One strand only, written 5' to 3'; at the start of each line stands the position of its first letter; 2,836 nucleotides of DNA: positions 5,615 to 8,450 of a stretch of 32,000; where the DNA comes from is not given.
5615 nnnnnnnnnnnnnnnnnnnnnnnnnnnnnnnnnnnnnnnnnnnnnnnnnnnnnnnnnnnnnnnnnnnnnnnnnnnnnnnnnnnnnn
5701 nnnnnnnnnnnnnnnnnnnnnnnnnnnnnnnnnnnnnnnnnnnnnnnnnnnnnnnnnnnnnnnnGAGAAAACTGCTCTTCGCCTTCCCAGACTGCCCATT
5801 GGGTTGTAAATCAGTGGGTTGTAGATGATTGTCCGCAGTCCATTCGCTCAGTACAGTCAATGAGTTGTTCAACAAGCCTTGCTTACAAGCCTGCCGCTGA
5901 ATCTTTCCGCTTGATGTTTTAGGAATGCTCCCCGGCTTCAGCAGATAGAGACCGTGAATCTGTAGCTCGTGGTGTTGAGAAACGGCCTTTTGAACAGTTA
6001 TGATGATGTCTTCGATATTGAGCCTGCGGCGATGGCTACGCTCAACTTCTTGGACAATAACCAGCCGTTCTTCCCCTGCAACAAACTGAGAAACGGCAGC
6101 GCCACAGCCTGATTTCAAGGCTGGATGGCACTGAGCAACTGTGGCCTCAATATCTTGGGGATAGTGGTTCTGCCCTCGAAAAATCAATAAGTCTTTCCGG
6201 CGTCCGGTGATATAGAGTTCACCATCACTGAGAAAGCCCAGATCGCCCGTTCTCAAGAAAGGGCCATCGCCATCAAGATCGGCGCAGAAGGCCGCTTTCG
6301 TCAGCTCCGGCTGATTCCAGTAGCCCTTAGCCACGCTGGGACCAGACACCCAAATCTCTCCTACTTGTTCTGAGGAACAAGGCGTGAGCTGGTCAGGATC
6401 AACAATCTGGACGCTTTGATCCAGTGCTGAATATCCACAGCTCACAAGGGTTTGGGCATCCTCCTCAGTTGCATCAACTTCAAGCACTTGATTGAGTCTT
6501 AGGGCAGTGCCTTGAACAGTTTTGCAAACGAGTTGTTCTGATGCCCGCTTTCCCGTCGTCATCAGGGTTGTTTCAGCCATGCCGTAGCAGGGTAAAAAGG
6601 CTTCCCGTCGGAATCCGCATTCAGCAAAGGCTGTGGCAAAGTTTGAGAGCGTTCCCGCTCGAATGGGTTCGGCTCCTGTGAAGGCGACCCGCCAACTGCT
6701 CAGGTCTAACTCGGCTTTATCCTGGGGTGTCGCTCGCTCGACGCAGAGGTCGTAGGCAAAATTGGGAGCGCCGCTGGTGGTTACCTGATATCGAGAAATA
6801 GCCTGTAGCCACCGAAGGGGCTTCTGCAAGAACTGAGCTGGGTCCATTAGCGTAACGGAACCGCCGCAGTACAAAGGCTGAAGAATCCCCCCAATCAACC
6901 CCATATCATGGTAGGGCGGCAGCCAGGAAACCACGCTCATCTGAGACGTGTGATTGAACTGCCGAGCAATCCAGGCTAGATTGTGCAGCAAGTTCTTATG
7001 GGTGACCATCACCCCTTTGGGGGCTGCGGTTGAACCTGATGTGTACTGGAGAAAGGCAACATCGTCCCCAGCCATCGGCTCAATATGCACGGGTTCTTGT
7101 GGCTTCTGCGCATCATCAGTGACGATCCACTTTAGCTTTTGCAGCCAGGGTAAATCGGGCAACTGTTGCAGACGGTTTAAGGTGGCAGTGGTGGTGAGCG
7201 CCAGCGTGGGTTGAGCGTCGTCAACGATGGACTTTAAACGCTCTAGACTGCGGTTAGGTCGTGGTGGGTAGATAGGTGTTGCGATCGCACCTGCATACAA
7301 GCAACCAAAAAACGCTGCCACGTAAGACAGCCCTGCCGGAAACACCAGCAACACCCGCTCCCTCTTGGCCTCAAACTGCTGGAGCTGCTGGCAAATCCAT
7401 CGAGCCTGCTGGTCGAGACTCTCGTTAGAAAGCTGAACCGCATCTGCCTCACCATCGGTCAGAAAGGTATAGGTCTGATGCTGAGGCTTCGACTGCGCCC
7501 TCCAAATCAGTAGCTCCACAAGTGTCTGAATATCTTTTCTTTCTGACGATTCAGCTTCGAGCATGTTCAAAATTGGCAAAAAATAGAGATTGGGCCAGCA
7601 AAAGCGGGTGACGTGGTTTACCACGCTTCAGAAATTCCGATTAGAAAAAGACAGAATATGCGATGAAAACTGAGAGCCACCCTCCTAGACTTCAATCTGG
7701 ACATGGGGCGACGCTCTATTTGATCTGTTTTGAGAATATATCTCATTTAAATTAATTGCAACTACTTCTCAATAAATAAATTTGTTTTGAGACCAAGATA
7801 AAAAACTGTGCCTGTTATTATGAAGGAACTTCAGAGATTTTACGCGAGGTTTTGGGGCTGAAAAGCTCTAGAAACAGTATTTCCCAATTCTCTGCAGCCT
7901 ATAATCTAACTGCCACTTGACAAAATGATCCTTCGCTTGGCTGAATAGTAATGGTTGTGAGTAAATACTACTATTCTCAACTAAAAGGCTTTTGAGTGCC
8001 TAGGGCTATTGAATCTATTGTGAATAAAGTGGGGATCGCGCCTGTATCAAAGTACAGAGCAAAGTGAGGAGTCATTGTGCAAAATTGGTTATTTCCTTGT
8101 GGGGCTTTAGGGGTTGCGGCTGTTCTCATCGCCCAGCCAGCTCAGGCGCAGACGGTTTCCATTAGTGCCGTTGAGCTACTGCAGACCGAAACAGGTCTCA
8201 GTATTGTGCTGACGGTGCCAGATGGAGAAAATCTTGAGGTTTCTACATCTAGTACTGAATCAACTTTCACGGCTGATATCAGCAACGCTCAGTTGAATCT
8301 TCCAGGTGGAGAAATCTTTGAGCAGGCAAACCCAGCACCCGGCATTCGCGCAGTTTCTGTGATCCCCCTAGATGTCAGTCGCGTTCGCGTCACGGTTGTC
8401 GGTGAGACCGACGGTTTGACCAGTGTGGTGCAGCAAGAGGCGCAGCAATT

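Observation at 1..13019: FAAL-primed PKS locus back-to-back with a receptor / binding-protein / exporter operon: candidate lipidic polyketide metallophore system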

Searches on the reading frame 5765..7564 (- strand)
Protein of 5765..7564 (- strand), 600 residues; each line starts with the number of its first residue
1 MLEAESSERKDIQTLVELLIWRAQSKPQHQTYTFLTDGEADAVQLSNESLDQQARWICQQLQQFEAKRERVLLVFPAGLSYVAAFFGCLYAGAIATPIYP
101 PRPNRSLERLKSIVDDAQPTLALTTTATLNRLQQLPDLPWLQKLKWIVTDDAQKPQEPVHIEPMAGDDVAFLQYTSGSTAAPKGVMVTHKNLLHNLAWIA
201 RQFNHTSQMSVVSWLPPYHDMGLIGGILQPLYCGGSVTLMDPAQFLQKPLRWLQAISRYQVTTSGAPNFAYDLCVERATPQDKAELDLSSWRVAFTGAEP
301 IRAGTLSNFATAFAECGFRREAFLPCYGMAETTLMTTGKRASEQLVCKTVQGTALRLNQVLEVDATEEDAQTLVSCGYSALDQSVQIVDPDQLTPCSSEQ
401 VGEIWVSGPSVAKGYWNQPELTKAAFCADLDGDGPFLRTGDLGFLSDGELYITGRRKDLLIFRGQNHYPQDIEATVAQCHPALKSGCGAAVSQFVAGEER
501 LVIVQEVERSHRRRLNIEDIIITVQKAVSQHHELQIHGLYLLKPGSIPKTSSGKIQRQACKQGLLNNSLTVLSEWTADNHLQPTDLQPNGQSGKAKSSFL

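Call 61: search_solved_structures(query=window:5765-7564:-, max_evalue=1e-20)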
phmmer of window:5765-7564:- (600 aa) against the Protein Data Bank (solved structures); distinct sequences matched with E-value up to 1e-20: 47.
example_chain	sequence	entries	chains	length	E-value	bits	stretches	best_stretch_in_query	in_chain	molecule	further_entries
7r7f_A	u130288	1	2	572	7.6e-191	638.4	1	14-575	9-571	Polyketide synthase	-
7r7e_A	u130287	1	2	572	1.4e-190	637.5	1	14-575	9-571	Polyketide synthase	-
7r7g_A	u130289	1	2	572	2.7e-190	636.6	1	14-575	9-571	Polyketide synthase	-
3kxw_A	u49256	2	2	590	2.4e-139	468.3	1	10-577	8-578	Saframycin Mx1 synthetase B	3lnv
5d6j_A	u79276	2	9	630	8.2e-94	318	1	44-570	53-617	Acyl-CoA synthase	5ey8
5icr_A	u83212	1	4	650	9.4e-94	317.8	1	44-570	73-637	Acyl-CoA synthase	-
8hd4_A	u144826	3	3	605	1e-92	314.3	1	39-572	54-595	Long-chain-fatty-acid--AMP ligase FadD23 | Fatty-acid-CoA ligase FadD23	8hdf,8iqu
5hm3_A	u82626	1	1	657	1e-83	284.7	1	42-569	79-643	Long-chain-fatty-acid--AMP ligase FadD32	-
3pbk_A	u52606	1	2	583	7.4e-83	281.8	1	12-562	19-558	Fatty Acyl-Adenylate Ligase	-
5ey9_A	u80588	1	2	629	1.6e-82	280.7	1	49-492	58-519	Long-chain-fatty-acid--AMP ligase FadD32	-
7wua_A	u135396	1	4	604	3.4e-75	256.5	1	45-562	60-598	Acyl-CoA synthase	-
5d6n_A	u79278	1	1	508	1.2e-73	251.4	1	43-455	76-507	Acyl-CoA synthase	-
8hcz_A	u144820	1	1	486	1.9e-72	247.5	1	39-460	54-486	Long-chain-fatty-acid--AMP ligase FadD23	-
3e53_A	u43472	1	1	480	4.7e-66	226.3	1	19-455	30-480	FATTY-ACID-CoA LIGASE FADD28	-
3t5a_A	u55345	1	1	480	6.3e-65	222.6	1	19-455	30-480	Long-chain-fatty-acid--AMP ligase FadD28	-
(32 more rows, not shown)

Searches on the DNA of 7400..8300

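Call 78: search_rna_families(source=window, start=7400, end=8300, threshold=evalue, max_evalue=1)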
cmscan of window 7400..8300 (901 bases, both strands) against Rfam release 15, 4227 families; matches with E-value up to 1: 0.
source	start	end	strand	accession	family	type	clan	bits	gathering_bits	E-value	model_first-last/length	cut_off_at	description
